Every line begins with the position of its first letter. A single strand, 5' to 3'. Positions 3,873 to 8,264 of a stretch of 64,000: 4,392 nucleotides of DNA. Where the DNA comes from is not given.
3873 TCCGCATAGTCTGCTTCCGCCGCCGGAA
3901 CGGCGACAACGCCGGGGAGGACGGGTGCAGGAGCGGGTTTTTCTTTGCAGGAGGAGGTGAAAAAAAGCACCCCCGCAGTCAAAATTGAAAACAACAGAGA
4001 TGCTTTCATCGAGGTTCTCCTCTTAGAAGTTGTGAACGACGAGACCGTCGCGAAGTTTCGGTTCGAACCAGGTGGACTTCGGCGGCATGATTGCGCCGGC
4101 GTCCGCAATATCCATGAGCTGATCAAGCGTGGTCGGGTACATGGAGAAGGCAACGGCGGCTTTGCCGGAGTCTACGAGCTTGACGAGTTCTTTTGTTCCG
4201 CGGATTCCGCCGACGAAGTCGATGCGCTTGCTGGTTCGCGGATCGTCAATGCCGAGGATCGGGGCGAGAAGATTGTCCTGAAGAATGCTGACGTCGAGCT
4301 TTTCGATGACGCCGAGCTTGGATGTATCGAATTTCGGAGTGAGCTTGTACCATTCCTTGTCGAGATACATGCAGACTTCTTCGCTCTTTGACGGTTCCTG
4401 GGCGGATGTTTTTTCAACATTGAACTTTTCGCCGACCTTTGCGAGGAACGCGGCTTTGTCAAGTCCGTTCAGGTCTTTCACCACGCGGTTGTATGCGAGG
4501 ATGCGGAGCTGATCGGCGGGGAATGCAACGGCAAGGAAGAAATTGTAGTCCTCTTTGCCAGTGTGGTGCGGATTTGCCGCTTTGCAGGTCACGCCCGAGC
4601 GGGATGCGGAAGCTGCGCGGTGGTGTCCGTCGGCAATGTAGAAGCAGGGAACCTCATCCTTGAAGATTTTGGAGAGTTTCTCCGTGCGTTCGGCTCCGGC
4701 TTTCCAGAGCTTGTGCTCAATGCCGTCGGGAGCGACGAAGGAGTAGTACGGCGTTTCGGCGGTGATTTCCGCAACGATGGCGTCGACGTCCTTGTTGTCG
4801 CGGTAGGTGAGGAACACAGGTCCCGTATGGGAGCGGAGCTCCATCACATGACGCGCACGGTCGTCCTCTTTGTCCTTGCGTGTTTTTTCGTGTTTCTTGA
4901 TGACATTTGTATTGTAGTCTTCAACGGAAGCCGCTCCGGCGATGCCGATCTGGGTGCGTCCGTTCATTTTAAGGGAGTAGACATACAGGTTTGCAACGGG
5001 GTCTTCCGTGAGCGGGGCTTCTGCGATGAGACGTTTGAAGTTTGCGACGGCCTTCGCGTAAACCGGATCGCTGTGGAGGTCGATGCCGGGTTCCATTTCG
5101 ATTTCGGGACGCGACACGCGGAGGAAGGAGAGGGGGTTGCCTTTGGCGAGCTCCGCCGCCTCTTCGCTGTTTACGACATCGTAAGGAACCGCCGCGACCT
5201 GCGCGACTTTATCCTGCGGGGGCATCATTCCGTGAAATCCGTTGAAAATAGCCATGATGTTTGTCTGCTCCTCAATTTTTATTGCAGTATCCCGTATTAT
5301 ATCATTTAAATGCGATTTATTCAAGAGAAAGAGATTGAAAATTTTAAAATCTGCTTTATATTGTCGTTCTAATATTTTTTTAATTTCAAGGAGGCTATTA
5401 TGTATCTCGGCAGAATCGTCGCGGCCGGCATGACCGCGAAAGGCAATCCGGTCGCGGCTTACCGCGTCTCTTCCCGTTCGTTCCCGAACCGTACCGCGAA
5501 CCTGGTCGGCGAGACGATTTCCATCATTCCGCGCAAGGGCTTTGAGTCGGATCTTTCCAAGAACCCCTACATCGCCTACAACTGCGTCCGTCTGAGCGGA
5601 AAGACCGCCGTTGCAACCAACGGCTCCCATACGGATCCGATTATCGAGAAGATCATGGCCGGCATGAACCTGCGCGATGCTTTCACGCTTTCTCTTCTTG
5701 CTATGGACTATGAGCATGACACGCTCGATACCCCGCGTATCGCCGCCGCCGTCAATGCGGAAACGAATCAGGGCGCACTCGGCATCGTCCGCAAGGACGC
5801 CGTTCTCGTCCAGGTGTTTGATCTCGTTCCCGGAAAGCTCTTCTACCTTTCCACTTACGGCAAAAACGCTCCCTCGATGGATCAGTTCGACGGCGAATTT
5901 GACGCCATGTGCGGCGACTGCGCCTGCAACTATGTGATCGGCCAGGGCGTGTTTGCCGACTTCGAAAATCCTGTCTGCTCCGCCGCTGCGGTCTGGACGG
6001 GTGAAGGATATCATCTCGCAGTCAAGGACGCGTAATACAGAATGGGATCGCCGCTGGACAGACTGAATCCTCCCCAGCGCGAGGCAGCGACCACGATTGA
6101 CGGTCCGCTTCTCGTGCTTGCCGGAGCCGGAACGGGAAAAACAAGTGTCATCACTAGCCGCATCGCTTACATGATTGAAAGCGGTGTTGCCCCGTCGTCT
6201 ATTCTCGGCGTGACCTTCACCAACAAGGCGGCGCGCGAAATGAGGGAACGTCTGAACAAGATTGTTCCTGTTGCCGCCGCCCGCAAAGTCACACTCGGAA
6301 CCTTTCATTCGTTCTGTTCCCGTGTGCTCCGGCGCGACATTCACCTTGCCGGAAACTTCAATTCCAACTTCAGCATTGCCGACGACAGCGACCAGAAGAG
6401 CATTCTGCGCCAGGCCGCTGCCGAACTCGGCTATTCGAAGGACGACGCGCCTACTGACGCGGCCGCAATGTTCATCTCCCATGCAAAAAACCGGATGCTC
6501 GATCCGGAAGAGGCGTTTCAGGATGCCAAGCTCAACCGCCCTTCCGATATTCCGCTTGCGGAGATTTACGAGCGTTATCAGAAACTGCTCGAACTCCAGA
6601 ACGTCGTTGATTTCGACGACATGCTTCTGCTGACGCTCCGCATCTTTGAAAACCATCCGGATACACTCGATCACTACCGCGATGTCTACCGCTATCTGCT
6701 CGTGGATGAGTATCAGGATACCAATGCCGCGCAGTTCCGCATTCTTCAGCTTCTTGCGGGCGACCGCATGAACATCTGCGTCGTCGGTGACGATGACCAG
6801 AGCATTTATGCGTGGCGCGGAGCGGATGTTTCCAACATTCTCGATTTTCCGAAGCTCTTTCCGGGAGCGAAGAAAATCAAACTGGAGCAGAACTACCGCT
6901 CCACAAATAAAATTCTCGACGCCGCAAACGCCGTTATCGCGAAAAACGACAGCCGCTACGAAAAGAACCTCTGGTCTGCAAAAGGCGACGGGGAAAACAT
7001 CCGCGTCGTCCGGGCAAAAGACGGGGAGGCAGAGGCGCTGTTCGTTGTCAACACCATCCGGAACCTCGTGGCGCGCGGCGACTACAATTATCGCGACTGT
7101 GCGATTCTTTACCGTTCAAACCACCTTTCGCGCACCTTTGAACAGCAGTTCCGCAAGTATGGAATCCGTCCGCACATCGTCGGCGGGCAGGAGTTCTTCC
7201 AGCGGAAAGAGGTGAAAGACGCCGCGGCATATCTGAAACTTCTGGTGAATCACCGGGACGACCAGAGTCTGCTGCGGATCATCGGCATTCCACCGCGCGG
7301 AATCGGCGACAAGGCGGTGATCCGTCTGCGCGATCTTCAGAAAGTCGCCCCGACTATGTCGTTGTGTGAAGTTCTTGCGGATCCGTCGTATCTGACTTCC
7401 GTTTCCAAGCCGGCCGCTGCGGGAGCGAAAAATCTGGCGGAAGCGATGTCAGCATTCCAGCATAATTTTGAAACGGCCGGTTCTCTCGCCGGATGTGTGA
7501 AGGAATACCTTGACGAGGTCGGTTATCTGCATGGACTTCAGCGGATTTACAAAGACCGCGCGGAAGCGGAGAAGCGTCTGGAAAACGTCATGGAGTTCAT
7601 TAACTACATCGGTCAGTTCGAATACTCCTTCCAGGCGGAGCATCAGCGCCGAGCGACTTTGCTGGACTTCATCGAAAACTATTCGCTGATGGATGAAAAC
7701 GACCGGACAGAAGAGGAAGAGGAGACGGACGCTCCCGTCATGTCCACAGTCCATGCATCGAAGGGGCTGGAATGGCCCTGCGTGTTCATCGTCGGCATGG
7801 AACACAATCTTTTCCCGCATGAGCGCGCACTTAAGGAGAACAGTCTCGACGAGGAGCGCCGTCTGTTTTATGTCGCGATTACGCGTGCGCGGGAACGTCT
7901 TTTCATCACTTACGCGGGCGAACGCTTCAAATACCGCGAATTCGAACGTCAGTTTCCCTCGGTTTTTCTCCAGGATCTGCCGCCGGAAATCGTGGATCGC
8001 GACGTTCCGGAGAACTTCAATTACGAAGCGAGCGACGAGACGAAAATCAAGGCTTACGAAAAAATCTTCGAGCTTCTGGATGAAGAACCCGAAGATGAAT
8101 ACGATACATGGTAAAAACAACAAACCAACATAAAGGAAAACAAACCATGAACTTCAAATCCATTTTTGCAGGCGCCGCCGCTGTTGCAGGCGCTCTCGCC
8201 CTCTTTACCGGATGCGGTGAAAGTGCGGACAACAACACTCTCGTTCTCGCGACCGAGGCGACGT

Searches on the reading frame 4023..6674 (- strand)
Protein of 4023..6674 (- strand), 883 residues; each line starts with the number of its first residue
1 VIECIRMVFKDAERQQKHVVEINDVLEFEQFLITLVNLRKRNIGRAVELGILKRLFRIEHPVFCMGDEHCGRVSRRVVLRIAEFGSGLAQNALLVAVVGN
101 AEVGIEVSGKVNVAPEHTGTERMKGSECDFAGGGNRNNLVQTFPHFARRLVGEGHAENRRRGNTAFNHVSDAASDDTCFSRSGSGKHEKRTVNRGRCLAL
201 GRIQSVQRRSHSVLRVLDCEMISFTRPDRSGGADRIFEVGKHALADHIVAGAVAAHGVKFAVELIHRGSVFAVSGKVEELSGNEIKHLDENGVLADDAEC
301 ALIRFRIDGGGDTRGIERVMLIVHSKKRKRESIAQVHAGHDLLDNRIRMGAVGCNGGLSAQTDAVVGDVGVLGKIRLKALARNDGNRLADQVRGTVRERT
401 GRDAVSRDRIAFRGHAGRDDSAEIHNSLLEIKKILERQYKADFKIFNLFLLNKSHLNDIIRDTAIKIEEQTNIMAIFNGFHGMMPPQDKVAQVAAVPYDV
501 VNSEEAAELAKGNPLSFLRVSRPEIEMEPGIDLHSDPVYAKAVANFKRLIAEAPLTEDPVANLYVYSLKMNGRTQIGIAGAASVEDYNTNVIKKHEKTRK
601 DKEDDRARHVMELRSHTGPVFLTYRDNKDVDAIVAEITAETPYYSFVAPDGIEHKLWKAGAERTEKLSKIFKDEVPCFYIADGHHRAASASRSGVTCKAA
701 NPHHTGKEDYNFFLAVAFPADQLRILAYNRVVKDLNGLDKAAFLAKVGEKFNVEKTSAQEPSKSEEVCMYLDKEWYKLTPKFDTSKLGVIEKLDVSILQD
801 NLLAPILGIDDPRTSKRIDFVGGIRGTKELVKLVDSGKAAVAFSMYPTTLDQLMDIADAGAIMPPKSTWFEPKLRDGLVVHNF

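Call 74: search_protein_families(library=pfam, proteins=[window:4023-6674:-], max_evalue=0.001)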
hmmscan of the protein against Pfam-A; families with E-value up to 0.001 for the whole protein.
window:4023-6674:- (883 aa): 1 family
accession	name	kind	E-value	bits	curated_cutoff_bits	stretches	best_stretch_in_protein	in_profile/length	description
PF06245.16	DUF1015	-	2.7e-99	332.6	25.8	1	480-796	4-325/325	Protein of unknown function (DUF1015)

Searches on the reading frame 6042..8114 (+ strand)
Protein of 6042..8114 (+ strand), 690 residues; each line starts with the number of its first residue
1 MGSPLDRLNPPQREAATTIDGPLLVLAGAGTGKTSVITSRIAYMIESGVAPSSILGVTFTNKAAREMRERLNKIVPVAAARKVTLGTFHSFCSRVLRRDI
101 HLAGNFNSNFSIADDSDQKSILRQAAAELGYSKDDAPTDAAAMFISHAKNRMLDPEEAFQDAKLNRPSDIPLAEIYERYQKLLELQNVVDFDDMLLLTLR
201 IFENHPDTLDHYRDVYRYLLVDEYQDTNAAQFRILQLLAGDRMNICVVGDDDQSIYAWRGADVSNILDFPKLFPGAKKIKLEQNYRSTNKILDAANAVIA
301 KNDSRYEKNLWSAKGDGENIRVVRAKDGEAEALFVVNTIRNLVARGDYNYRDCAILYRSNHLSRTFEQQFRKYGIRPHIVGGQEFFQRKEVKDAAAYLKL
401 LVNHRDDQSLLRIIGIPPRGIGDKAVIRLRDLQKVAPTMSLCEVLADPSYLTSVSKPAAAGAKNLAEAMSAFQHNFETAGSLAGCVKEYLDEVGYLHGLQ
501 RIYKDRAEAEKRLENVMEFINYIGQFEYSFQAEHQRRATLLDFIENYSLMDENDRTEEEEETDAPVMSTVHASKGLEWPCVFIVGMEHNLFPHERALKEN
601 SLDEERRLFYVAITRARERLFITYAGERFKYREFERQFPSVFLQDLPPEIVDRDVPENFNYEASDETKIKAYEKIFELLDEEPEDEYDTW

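Call 74: search_protein_families(library=pfam, proteins=[window:6042-8114:+], max_evalue=0.001)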
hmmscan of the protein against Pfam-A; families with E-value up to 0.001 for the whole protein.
window:6042-8114:+ (690 aa): 6 families
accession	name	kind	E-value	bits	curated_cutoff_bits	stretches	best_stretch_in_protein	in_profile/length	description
PF00580.27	UvrD-helicase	-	4.4e-91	305.8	23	1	8-273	1-270/271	UvrD/REP helicase N-terminal domain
PF13361.12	UvrD_C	-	2.7e-79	267.6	25.6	1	279-625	1-348/350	UvrD-like helicase C-terminal domain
PF13245.12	AAA_19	-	5.2e-23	82.1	25.1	1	12-257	1-132/134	AAA domain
PF13538.12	UvrD_C_2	-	2.7e-12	46.8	27.4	1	568-622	5-51/52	UvrD-like helicase C-terminal domain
PF13604.12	AAA_30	-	1.2e-08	35.4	27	1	8-72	2-67/191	AAA domain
PF01443.25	Viral_helicase1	-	1.7e-07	31.7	21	0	549-622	166-226/228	Viral superfamily 1 RNA helicase core domain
